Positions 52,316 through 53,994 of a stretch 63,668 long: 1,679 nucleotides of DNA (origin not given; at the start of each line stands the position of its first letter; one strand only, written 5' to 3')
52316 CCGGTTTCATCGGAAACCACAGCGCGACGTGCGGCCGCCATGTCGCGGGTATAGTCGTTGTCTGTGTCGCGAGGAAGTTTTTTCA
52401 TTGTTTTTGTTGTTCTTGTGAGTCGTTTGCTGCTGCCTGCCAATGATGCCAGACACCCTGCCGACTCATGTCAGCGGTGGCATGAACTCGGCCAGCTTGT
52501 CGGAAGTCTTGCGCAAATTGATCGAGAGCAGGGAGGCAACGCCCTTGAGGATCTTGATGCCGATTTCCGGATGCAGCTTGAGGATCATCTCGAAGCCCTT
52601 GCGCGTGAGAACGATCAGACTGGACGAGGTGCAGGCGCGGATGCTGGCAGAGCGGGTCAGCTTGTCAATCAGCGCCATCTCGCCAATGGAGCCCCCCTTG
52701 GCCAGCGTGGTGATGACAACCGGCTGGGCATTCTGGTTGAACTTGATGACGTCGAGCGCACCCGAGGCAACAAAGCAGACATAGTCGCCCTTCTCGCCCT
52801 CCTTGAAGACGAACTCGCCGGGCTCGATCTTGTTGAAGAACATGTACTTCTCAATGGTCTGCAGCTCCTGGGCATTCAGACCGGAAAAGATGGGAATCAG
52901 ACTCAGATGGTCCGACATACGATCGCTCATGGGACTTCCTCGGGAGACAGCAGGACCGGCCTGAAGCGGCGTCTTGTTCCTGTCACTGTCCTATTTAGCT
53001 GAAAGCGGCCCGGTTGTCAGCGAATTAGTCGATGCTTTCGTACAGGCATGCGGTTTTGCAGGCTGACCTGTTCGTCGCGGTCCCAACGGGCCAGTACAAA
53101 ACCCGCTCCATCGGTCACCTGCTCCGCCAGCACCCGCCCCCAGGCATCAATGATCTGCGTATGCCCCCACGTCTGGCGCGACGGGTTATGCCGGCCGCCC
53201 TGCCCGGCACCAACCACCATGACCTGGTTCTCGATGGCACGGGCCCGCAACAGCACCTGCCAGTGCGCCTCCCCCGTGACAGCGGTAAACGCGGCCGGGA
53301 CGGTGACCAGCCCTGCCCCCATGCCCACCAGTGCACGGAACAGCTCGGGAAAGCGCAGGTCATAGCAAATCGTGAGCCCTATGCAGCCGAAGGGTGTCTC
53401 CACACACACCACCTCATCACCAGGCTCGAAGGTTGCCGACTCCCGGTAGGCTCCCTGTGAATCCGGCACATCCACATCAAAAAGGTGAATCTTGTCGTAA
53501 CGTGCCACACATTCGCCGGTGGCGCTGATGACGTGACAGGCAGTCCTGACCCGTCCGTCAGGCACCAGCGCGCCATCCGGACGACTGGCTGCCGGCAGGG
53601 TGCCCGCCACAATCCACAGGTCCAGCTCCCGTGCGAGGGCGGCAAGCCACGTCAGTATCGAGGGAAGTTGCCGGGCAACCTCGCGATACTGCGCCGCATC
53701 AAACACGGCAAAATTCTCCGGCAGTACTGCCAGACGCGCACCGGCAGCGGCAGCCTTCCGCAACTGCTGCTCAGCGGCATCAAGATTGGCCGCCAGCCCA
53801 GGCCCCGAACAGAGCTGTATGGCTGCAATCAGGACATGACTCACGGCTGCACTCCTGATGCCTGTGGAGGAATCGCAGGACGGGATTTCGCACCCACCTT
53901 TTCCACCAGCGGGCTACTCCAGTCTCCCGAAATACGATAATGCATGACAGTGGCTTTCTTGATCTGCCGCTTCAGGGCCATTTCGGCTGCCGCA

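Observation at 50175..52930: Three-gene accessory module: cNMP-binding protein, orphan class I HMG-CoA reductase and DUF2806-like protein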

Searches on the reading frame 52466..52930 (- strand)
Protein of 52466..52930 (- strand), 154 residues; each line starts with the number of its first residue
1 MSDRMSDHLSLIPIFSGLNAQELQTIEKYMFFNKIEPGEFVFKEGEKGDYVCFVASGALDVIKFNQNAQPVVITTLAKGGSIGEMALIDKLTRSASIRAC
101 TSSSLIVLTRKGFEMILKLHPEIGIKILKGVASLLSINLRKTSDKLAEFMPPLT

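Call 3: search_protein_families(library=pfam, proteins=[window:52466-52930:-], max_evalue=0.01)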
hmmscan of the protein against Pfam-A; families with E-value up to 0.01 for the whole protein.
window:52466-52930:- (154 aa): 1 family
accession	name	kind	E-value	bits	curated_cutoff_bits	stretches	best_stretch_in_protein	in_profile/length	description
PF00027.35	cNMP_binding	-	4.7e-19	68.6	27.5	1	34-118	3-87/89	Cyclic nucleotide-binding domain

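Call 4: search_protein_families(library=ncbifam, proteins=[window:52466-52930:-], max_evalue=0.01)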
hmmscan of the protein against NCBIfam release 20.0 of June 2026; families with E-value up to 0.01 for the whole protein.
window:52466-52930:- (154 aa): 6 families
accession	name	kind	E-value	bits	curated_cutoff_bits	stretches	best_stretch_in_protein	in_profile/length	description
NF008732.0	PRK11753.1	equivalog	5.2e-11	42.4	266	1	33-146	26-136/214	cAMP-activated global transcriptional regulator CRP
NF041163.2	encap_f2b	equivalog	7.3e-11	41.8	400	1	6-125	70-191/450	family 2B encapsulin nanocompartment shell protein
NF058543.1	ActPatMycb56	equivalog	2e-10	40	460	1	13-128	2-115/317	acetyltransferase Pat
TIGR03896.1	cyc_nuc_ocin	subfamily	5e-10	39.2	161.05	1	13-140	144-271/317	bacteriocin-type transport-associated protein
NF007707.0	PRK10402.1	subfamily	4.4e-06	26.4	180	1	24-115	25-116/226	transcriptional regulator YeiL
NF045989.1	TransRegFnrLRhodb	equivalog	0.00012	21.4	300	1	19-129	25-132/245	transcriptional regulator FnrL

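Call 53: find_related_loci(query=window:52466-52930:-, collection=metagenome_contigs, flank=6000)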
Query window:52466-52930:- (154 aa) in metagenome_contigs; peptide patterns used: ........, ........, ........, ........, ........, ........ (x = any residue, [..] = any of these).
600 stretches matched a pattern (row limit reached: there are more); 509 encode a relative of the query (tblastn E <= 1e-3); the best 80 are kept; 80 distinct loci.
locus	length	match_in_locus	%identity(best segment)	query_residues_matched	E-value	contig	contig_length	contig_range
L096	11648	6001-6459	100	1-153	7e-101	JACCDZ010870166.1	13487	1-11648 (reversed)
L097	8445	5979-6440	94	1-154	5e-96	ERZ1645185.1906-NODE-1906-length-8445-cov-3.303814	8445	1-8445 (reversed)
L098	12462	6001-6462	91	1-154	2e-93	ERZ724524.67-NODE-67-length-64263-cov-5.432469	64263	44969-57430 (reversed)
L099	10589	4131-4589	86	1-153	3e-86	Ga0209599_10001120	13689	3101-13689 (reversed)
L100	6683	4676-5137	83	1-154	3e-86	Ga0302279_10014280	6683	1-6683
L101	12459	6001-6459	84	1-153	4e-85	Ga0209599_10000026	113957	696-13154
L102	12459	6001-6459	84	1-153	4e-85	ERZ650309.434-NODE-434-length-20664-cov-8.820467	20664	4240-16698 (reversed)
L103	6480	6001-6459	84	1-153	4e-85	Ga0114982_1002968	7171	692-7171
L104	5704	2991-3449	84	1-153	1e-84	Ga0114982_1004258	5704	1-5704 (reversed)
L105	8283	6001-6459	84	1-153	1e-84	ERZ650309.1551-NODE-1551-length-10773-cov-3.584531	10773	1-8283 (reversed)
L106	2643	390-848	83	1-153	1e-85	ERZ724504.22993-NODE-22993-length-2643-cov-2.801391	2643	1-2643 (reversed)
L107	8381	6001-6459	83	1-153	5e-84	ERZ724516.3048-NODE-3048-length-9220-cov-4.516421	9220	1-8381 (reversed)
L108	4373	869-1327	83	1-153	5e-84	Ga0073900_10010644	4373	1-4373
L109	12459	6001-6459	84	1-153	5e-85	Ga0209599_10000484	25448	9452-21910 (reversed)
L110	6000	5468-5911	49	1-148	2e-41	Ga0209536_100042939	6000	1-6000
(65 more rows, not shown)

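Call 60: search_protein_families(library=padloc, proteins=[window:52466-52930:-], max_evalue=0.01)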
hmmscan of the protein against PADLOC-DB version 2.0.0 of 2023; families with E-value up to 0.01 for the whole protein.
window:52466-52930:- (154 aa): 5 families
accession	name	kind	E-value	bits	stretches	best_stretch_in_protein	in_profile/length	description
PDLC00731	Effector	-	4.2e-10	37.1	1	32-133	42-139/306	TIR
PDLC02371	PycTIR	-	4.1e-09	34.2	1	33-135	40-138/288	-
PDLC00732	Effector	-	5.4e-08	30.1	1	32-130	38-132/301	TIR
PDLC00734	PycC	-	3e-06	24.6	1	27-148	30-148/374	Pycsar cyclase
PDLC00730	Effector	-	8.2e-06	23.2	1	25-112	54-133/299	TIR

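Call 62: search_protein_families(library=phrogs, proteins=[window:52466-52930:-], max_evalue=0.01)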
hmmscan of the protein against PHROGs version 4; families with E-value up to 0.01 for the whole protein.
window:52466-52930:- (154 aa): 0 families

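Call 89: search_solved_structures(query=window:52466-52930:-, max_evalue=0.001, show_alignments=1)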
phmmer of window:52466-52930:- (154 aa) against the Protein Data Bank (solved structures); distinct sequences matched with E-value up to 0.001: 168 (the best 60 are shown).
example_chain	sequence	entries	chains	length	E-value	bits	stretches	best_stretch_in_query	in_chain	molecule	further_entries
9ya0_MA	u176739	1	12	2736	1.3e-24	89.6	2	7-117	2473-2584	PCR12, TGME49_219070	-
5ezr_A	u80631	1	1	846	1.2e-22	83.2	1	14-118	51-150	cGMP-dependent protein kinase, putative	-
4rz7_A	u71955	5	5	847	1.2e-22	83.2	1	14-118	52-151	cGMP-dependent protein kinase, putative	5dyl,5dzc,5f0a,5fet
9p74_A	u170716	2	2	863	1.3e-22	83.1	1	14-118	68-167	cGMP-dependent protein kinase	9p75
5dyk_A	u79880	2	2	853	3.4e-21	78.5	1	14-118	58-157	CGMP-dependent protein kinase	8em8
5kbf_A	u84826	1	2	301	1.9e-20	76.1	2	13-120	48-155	CAMP-dependent protein kinase regulatory subunit, putative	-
6rsx_A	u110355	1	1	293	7.1e-17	64.6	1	14-117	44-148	Regulatory Subunit of Protein Kinase A (cAMP-dependent) from Euglena gracilis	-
6h4g_A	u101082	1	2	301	1.4e-16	63.7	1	8-117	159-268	Protein kinase A regulatory subunit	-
5j3u_A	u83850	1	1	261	2.3e-16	62.9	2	14-118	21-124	Protein Kinase A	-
3shr_A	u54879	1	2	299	3.2e-16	62.5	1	7-117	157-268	cGMP-dependent protein kinase 1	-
4z07_A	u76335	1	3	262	5.6e-16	61.7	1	7-117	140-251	cGMP-dependent protein kinase 1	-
7ssb_A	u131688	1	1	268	8e-16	61.1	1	7-116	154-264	cGMP-dependent protein kinase 1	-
3of1_A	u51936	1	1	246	1.4e-15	60.4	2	7-118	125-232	cAMP-dependent protein kinase regulatory subunit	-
7lv3_A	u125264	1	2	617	7.7e-15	58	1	7-117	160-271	Isoform Beta of cGMP-dependent protein kinase 1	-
6flo_A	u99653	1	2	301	1.3e-14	57.3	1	8-117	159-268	Protein kinase A regulatory subunit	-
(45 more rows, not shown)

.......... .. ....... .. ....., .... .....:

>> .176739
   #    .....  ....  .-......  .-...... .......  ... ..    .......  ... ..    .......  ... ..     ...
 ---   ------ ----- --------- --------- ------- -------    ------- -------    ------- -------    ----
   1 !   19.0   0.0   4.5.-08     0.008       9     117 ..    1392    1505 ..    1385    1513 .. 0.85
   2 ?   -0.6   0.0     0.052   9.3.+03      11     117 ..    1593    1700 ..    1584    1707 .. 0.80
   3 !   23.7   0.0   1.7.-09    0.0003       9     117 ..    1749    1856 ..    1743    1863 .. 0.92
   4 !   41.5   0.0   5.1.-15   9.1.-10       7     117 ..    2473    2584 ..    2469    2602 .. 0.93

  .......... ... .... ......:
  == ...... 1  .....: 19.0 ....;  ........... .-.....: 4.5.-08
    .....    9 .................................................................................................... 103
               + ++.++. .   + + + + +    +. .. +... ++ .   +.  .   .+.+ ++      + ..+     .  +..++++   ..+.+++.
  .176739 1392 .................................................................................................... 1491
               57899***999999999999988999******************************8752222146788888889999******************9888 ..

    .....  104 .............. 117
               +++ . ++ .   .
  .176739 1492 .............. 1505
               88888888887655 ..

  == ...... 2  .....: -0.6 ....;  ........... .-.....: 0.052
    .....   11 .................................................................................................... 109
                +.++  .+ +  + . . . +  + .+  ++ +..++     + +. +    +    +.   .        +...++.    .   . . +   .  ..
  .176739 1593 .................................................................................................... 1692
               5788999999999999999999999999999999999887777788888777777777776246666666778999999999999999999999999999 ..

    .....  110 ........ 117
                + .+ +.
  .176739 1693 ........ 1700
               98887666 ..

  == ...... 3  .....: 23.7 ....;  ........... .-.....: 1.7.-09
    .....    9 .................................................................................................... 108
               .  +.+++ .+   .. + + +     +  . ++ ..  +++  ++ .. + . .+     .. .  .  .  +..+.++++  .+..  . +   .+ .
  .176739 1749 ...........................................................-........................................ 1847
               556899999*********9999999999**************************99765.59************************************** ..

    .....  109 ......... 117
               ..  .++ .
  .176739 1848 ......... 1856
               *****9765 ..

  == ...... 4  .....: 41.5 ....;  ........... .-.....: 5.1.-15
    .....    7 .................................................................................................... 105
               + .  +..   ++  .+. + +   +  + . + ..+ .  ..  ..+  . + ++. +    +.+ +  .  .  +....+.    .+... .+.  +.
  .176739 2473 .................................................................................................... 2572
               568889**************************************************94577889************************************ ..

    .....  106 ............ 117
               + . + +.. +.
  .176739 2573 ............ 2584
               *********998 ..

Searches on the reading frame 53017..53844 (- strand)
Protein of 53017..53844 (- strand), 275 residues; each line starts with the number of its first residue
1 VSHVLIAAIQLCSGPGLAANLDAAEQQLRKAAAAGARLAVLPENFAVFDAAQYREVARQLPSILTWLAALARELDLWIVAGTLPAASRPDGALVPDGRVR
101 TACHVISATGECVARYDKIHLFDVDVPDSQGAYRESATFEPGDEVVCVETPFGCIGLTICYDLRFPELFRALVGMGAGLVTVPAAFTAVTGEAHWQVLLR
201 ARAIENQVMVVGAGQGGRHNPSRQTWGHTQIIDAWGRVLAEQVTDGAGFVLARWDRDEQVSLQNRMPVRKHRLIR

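Call 3: search_protein_families(library=pfam, proteins=[window:53017-53844:-], max_evalue=0.01)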
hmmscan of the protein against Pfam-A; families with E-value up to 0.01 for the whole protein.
window:53017-53844:- (275 aa): 1 family
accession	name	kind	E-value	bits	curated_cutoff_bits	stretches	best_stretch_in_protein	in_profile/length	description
PF00795.27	CN_hydrolase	-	3.3e-48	164.7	23.2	1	5-256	1-248/256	Carbon-nitrogen hydrolase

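Call 4: search_protein_families(library=ncbifam, proteins=[window:53017-53844:-], max_evalue=0.01)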
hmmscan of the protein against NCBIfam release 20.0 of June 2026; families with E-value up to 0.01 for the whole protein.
window:53017-53844:- (275 aa): 9 families
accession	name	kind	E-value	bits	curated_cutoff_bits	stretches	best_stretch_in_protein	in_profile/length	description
NF043013.1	DeGluthAmidYersProt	equivalog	2.2e-76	256.7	500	1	1-272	1-268/278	deaminated glutathione amidase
NF033621.1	de_GSH_amidase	exception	4.9e-30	104.8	355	1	6-272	2-253/260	deaminated glutathione amidase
TIGR03381.1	agmatine_aguB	equivalog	4.9e-23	81.9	410.25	1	5-264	2-263/279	N-carbamoylputrescine amidase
NF007757.0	PRK10438.1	equivalog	7.9e-19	67.9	249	1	18-247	19-225/256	amidohydrolase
NF040852.1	nitrile_Arch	equivalog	2.2e-18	66.3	500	1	18-244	16-225/262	nitrilase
TIGR00546.1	lnt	equivalog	2.4e-13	50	132.9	1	16-217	179-384/395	apolipoprotein N-acyltransferase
NF010588.0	PRK13981.1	equivalog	2.6e-07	29.4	479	1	4-217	7-208/546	NAD+ synthase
NF009802.0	PRK13286.1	equivalog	4.8e-07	29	427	1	104-252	120-256/345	aliphatic amidase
NF009803.0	PRK13287.1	equivalog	0.0002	20.2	406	1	139-244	142-247/333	formamidase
